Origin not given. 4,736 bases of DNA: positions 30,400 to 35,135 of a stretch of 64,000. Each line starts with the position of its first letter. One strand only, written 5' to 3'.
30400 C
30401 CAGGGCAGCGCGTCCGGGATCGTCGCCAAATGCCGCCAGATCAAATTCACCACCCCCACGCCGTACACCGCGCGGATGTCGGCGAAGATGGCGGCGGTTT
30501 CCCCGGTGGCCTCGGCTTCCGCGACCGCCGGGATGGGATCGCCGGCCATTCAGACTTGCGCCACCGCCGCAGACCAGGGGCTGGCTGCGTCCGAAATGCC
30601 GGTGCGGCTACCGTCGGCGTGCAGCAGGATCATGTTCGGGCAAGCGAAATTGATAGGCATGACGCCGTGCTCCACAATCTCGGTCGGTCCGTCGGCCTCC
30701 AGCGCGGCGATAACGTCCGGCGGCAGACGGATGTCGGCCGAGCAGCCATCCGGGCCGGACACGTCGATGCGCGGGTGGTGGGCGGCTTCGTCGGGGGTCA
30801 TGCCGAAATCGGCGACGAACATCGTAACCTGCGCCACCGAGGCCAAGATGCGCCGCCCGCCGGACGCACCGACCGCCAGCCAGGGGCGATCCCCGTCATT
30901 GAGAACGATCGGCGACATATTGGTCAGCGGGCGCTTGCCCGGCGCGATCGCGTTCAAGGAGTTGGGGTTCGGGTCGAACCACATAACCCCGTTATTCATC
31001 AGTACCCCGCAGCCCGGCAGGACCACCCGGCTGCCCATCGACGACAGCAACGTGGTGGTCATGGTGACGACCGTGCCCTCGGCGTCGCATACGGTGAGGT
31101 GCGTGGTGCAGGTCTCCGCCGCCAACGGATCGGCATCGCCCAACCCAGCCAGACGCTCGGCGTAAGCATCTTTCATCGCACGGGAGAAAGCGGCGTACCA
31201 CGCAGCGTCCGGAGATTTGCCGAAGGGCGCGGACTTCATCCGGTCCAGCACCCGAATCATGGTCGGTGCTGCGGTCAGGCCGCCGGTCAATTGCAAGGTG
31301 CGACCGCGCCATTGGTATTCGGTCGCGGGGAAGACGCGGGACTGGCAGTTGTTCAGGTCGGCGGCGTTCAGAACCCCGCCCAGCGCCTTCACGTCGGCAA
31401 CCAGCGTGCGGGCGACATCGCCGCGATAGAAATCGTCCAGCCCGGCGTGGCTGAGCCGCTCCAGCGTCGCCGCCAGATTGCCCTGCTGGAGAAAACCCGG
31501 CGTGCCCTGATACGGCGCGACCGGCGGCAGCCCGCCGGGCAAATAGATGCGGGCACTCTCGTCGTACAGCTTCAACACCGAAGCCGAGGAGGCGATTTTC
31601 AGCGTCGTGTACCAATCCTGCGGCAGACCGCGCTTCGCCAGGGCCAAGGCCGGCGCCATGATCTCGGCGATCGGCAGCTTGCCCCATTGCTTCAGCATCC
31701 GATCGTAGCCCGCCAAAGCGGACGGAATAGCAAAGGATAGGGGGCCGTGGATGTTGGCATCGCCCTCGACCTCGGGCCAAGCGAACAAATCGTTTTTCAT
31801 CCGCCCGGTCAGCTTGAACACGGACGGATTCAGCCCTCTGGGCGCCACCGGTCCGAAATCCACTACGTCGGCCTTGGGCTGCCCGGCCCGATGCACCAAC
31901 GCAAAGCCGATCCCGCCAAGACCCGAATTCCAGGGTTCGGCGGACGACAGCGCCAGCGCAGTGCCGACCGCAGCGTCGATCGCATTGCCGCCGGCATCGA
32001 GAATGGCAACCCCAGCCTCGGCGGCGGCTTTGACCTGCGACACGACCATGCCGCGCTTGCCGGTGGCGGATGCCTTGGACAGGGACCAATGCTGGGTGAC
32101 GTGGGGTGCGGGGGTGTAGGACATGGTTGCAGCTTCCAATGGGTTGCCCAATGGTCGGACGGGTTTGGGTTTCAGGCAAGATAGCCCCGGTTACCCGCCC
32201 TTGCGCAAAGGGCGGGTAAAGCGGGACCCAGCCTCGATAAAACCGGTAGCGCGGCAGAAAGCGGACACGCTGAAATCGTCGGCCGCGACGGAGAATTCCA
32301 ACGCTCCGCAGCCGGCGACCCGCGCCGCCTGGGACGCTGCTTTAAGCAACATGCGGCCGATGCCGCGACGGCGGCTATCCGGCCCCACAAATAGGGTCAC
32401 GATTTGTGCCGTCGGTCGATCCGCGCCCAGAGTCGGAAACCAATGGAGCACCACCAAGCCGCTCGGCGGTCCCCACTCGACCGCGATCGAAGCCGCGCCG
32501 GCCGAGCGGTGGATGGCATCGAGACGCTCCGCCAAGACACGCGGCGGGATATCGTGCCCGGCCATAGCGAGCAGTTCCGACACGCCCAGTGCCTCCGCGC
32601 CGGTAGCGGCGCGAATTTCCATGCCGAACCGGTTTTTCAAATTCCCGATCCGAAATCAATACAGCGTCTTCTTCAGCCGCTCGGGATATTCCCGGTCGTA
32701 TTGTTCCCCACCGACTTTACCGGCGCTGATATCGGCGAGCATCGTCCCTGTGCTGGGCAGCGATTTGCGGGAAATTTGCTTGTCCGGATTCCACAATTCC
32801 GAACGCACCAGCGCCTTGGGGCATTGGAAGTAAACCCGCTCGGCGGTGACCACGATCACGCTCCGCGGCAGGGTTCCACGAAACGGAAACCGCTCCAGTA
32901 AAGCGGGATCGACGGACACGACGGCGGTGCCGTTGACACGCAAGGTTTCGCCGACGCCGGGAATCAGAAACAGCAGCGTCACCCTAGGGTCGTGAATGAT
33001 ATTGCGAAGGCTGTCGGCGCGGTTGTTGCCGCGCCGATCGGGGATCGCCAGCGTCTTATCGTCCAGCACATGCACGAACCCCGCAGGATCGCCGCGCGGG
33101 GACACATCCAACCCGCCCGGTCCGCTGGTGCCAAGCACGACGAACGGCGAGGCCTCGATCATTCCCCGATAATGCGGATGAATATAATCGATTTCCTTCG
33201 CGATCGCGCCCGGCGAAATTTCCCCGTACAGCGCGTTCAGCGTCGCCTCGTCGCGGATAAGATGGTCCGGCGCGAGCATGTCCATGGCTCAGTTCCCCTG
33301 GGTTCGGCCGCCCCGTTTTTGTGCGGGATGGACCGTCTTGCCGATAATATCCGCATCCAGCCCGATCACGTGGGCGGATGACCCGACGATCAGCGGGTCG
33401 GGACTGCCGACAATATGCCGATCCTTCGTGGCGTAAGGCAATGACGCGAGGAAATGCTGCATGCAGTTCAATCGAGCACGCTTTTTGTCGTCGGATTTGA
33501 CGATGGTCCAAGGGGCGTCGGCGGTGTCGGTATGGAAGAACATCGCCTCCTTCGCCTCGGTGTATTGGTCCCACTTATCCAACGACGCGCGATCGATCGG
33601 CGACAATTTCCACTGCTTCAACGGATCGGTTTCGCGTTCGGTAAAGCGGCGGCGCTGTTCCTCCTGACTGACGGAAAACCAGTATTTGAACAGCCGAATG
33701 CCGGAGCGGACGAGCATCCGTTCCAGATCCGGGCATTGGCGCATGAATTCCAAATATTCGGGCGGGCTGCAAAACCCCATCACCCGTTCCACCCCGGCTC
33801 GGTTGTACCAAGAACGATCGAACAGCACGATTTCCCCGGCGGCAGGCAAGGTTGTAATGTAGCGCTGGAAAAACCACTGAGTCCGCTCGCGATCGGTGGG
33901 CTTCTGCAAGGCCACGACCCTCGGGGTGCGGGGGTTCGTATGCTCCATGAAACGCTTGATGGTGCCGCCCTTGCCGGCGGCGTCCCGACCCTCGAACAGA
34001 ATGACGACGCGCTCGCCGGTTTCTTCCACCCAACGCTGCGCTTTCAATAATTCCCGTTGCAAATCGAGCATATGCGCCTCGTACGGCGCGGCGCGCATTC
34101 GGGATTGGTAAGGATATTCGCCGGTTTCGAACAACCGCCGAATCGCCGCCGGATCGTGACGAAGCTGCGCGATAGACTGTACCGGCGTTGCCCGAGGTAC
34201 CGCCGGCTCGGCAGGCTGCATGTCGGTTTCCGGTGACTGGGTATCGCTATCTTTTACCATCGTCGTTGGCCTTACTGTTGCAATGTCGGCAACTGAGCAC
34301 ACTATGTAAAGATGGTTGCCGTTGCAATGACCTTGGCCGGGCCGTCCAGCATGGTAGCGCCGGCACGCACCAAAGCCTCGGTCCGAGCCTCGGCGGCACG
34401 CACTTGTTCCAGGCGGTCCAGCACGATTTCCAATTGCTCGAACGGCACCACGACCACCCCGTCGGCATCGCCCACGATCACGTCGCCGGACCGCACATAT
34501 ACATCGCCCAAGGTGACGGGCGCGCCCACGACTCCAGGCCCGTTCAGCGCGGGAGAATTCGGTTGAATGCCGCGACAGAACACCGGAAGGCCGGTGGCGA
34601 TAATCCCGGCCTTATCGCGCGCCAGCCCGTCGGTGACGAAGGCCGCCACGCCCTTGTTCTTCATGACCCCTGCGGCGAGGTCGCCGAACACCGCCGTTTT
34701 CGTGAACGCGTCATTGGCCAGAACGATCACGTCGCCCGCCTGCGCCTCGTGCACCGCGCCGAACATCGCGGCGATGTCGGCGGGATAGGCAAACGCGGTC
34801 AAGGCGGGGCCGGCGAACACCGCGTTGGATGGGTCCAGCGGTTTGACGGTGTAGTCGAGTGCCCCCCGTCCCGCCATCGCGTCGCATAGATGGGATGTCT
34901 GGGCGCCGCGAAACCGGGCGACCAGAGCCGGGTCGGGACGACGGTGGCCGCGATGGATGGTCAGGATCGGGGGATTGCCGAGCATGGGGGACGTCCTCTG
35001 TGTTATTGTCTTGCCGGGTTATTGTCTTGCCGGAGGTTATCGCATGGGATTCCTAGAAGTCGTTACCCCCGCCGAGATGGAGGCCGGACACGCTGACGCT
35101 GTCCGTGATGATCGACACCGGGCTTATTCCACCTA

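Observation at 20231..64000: Spacer-less perfect palindrome of at least 43,770 bp (two 21,885-bp arms meeting at 42115|42116)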

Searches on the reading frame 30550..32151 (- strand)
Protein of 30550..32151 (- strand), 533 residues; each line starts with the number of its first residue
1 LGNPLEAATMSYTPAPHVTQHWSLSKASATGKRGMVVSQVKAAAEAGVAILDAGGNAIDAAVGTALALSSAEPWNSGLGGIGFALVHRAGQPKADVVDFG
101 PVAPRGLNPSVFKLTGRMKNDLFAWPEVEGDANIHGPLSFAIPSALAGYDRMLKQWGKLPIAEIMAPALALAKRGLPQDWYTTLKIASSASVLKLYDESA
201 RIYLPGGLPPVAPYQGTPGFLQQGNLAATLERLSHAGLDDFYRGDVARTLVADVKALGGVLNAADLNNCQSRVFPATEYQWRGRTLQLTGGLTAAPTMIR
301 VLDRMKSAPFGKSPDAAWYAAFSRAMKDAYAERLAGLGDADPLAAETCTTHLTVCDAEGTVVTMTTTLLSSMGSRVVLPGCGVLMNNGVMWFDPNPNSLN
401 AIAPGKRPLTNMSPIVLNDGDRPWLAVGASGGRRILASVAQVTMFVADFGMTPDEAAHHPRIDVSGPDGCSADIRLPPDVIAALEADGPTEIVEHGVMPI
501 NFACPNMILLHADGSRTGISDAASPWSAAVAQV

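Call 11: search_protein_families(library=pfam, proteins=[window:30550-32151:-])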
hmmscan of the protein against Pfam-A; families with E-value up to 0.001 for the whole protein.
window:30550-32151:- (533 aa): 1 family
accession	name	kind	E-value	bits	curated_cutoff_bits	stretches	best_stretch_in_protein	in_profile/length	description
PF01019.26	G_glu_transpept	-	1.9e-87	294.6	27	2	49-343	2-282/512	Gamma-glutamyltranspeptidase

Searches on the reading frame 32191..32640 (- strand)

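Call 11: search_protein_families(library=pfam, proteins=[window:32191-32640:-])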
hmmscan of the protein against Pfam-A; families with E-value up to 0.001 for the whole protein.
window:32191-32640:- (149 aa): 3 families
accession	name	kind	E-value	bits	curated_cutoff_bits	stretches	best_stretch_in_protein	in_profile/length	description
PF00583.31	Acetyltransf_1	-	2.3e-10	41.2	20.7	1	43-134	28-116/116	Acetyltransferase (GNAT) family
PF13673.13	Acetyltransf_10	-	6e-08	33.2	23.6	1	78-142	52-115/128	Acetyltransferase (GNAT) domain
PF13508.13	Acetyltransf_7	-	1.2e-06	29.2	27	1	78-134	30-82/84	Acetyltransferase (GNAT) domain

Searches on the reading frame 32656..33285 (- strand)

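Call 10: search_protein_families(library=pfam, proteins=[window:32656-33285:-])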
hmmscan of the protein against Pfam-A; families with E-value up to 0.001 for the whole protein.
window:32656-33285:- (209 aa): 1 family
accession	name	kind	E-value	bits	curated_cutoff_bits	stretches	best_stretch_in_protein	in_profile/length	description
PF01243.27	PNPOx_N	-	4.1e-19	69.5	28.1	1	36-155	2-120/120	Pyridoxamine 5'-phosphate oxidase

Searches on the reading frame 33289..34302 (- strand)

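Call 10: search_protein_families(library=pfam, proteins=[window:33289-34302:-])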
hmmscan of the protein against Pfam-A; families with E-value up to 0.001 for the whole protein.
window:33289-34302:- (337 aa): 1 family
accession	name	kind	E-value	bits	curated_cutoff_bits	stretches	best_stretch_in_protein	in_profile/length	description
PF03976.20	PPK2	-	1.3e-104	349.2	22.3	1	72-295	5-228/229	Polyphosphate kinase 2 (PPK2)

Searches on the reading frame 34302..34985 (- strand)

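Call 10: search_protein_families(library=pfam, proteins=[window:34302-34985:-])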
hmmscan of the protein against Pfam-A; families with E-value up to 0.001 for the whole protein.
window:34302-34985:- (227 aa): 1 family
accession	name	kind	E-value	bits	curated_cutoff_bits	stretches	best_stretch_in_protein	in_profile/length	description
PF03737.21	RraA-like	-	1.5e-35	123.1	24.5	1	30-179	1-152/152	Aldolase/RraA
